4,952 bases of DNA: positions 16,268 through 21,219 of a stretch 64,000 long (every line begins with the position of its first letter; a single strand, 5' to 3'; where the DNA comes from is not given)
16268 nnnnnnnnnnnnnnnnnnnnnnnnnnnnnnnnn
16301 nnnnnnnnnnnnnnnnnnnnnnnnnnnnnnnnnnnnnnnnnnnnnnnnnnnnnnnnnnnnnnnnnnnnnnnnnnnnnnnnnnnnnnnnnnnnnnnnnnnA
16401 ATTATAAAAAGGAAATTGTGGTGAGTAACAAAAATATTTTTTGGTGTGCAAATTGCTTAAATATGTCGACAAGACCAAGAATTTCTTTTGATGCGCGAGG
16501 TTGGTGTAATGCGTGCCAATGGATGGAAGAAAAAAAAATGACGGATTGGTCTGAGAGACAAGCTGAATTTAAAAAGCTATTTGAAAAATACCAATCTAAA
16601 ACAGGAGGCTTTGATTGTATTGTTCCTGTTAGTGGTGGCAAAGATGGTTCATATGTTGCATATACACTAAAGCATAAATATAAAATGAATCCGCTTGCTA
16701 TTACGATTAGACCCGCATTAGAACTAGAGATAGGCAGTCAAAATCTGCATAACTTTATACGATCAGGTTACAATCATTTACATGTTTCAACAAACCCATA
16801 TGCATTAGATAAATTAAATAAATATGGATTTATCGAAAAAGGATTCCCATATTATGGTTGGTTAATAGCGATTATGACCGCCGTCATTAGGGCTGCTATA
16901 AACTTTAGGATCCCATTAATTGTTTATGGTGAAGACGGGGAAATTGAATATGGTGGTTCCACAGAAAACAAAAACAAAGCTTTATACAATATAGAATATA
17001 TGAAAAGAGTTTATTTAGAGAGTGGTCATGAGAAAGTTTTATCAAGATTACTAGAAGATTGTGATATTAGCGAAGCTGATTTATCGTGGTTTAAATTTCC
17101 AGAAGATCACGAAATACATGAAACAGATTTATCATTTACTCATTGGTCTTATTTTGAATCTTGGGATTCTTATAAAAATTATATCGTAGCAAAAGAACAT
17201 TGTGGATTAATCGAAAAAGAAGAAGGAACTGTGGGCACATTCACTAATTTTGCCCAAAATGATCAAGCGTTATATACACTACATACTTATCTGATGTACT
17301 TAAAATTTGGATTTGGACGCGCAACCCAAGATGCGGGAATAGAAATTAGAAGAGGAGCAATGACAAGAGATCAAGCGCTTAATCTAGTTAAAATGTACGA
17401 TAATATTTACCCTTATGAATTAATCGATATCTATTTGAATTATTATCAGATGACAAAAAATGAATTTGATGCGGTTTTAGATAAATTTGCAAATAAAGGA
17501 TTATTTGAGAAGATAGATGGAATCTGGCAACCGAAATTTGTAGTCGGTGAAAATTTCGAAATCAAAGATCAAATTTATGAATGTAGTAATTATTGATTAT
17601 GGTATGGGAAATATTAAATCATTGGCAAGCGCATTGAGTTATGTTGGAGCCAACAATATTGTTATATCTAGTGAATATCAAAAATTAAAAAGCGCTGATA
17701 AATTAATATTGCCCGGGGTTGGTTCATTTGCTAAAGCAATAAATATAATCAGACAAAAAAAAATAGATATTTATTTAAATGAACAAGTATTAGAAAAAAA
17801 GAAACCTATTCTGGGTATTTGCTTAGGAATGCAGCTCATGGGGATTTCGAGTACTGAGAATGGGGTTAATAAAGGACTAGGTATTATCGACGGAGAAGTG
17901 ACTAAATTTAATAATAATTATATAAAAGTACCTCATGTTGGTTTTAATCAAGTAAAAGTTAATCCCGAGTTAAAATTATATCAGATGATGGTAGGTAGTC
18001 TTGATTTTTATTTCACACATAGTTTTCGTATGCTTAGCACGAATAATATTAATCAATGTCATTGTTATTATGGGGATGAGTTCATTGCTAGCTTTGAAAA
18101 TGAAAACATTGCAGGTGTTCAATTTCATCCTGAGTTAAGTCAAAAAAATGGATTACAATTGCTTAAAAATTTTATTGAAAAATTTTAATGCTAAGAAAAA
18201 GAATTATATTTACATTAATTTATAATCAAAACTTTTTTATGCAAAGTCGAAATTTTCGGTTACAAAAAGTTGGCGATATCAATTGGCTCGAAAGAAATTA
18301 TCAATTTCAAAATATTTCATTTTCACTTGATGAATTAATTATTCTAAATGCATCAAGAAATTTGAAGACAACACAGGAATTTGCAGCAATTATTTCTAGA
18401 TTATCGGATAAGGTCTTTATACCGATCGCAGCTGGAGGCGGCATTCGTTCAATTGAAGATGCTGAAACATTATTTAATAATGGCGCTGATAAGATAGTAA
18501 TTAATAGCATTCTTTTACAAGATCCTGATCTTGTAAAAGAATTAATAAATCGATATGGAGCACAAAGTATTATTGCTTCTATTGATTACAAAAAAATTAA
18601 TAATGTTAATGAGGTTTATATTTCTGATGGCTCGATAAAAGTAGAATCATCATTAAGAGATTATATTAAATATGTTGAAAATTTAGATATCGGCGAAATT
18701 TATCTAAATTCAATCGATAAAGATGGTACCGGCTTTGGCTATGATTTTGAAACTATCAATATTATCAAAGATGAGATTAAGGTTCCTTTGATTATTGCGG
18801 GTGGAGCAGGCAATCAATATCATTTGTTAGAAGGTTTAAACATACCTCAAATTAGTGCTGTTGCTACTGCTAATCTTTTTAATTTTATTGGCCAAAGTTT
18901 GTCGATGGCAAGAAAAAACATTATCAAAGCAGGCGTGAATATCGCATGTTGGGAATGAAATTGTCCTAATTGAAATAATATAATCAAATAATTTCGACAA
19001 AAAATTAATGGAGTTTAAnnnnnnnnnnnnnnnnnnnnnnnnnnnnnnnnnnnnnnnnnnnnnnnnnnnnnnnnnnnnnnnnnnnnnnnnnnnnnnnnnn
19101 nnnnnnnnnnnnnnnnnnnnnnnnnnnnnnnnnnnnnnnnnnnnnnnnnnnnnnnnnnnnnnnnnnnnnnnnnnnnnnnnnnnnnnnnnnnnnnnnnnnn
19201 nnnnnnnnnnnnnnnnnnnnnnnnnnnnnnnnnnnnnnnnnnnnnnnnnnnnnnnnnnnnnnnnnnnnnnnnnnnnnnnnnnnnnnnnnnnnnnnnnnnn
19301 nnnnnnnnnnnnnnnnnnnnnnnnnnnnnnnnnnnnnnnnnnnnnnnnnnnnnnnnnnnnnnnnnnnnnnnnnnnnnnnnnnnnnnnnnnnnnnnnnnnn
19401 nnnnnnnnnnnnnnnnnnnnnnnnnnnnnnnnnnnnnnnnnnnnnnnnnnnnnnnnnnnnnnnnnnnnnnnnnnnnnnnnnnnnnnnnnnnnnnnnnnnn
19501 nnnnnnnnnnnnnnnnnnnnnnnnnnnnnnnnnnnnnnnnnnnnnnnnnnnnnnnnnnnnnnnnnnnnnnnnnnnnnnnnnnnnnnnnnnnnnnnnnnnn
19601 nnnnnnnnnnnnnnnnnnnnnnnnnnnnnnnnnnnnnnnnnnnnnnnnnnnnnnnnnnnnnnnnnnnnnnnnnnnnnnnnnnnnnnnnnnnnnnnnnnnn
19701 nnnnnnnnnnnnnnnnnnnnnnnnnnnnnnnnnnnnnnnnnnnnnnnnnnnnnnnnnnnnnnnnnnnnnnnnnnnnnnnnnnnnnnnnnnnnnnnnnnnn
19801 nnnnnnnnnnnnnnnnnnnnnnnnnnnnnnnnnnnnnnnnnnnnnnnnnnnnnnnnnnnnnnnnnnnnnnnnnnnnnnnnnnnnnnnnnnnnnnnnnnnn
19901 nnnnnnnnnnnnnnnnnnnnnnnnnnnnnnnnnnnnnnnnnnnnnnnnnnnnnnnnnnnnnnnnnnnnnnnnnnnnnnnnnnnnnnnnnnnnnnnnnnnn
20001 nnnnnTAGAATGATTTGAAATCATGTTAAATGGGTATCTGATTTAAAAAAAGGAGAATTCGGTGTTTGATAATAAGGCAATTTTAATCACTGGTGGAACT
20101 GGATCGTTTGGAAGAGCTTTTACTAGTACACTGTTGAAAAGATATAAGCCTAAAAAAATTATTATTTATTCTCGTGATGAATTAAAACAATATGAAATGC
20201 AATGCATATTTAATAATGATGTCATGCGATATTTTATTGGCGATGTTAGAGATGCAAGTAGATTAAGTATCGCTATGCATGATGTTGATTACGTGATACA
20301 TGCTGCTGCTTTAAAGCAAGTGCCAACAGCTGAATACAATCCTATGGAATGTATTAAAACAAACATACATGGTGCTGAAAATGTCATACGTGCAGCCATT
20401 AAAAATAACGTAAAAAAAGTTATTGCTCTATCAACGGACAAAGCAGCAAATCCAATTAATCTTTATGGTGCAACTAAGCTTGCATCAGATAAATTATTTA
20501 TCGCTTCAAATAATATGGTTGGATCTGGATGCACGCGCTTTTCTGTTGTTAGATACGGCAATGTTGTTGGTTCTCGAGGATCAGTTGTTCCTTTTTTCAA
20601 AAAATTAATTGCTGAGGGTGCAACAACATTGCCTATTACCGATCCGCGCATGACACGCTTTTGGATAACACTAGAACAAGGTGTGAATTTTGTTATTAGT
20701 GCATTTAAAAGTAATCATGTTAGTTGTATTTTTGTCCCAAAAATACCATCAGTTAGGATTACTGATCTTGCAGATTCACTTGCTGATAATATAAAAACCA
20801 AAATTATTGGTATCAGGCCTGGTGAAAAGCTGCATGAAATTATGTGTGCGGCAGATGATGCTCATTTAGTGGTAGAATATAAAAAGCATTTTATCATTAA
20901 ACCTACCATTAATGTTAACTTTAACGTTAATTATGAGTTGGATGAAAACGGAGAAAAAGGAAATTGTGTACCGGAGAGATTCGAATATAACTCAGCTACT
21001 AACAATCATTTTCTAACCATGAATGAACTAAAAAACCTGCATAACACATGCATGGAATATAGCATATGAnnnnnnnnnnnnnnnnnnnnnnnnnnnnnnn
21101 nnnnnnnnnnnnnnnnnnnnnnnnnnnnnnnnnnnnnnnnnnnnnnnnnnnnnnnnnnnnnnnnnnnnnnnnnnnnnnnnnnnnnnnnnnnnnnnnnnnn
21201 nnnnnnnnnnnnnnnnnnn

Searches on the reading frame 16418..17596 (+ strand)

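Call 17: search_protein_families(library=pfam, proteins=[window:16418-17596:+], max_evalue=0.001)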
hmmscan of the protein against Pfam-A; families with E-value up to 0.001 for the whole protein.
window:16418-17596:+ (392 aa): 0 families

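Call 82: search_protein_families(library=ncbifam, proteins=[window:16418-17596:+], max_evalue=1e-10)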
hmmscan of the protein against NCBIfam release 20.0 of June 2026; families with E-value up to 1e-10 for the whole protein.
window:16418-17596:+ (392 aa): 1 family
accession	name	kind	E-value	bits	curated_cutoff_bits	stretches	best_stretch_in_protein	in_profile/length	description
TIGR03573.1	WbuX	subfamily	2.6e-99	332.9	203.2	1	9-354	3-343/344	N-acetyl sugar amidotransferase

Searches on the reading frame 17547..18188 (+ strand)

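Call 17: search_protein_families(library=pfam, proteins=[window:17547-18188:+], max_evalue=0.001)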
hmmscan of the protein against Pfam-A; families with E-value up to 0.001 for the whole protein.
window:17547-18188:+ (213 aa): 4 families
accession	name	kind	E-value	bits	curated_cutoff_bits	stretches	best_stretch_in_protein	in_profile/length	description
PF00117.34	GATase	-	9.5e-22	78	22.8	1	14-211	1-188/190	Glutamine amidotransferase class-I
PF01174.25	SNO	-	2.3e-10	41.1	27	1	23-213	8-186/188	SNO glutamine amidotransferase family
PF07722.19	Peptidase_C26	-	2.8e-09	37.5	20.5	1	72-196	92-219/219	Peptidase C26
PF07685.20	GATase_3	-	1.6e-08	34.9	27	1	28-119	17-116/196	CobB/CobQ-like glutamine amidotransferase domain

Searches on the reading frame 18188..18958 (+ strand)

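Call 17: search_protein_families(library=pfam, proteins=[window:18188-18958:+], max_evalue=0.001)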
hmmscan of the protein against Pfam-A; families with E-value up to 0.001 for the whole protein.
window:18188-18958:+ (256 aa): 4 families
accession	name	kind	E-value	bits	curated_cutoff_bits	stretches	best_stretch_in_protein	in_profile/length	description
PF00977.27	His_biosynth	-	6.9e-40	137.3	23.6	1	48-231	44-222/228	Histidine biosynthesis protein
PF01207.24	Dus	-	4.7e-05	23.1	20.4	1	67-121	174-228/311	Dihydrouridine synthase (Dus)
PF01884.23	PcrB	-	0.00029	20.8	23.9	1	50-114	156-216/226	PcrB family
PF05690.20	ThiG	-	0.00057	19.7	23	0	187-220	164-197/247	Thiazole biosynthesis protein ThiG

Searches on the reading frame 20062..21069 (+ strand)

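Call 17: search_protein_families(library=pfam, proteins=[window:20062-21069:+], max_evalue=0.001)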
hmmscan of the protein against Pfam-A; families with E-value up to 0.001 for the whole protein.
window:20062-21069:+ (335 aa): 10 families
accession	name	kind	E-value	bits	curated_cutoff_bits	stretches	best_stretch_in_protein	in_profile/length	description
PF02719.21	Polysacc_synt_2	-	1.2e-102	343.5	20.2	1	7-280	1-292/293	Polysaccharide biosynthesis protein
PF01370.27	Epimerase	-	2.6e-22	79.9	20.9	1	7-201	1-211/240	NAD dependent epimerase/dehydratase family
PF01073.25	3Beta_HSD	-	1.8e-17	63.7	22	1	8-131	1-122/280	3-beta hydroxysteroid dehydrogenase/isomerase family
PF16363.11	GDP_Man_Dehyd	-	6e-13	49.4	27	1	8-127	1-131/332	GDP-mannose 4,6 dehydratase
PF04321.23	RmlD_sub_bind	-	9.3e-11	41.8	27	1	7-174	3-157/287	RmlD substrate binding domain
PF13460.12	NAD_binding_10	-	1.1e-08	35.6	27.2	1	11-130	1-103/184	NAD(P)H-binding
PF07993.18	NAD_binding_4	-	5.3e-07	29.5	20.1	1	9-131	1-142/258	Male sterility protein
PF00106.31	adh_short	-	1.4e-05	25.1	26.6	1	5-146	1-160/195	short chain dehydrogenase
PF05368.20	NmrA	-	0.00016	21.8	27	1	4-121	2-103/298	NmrA-like family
PF08659.16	KR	-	0.00027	21.3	22.6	1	7-86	3-93/180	KR domain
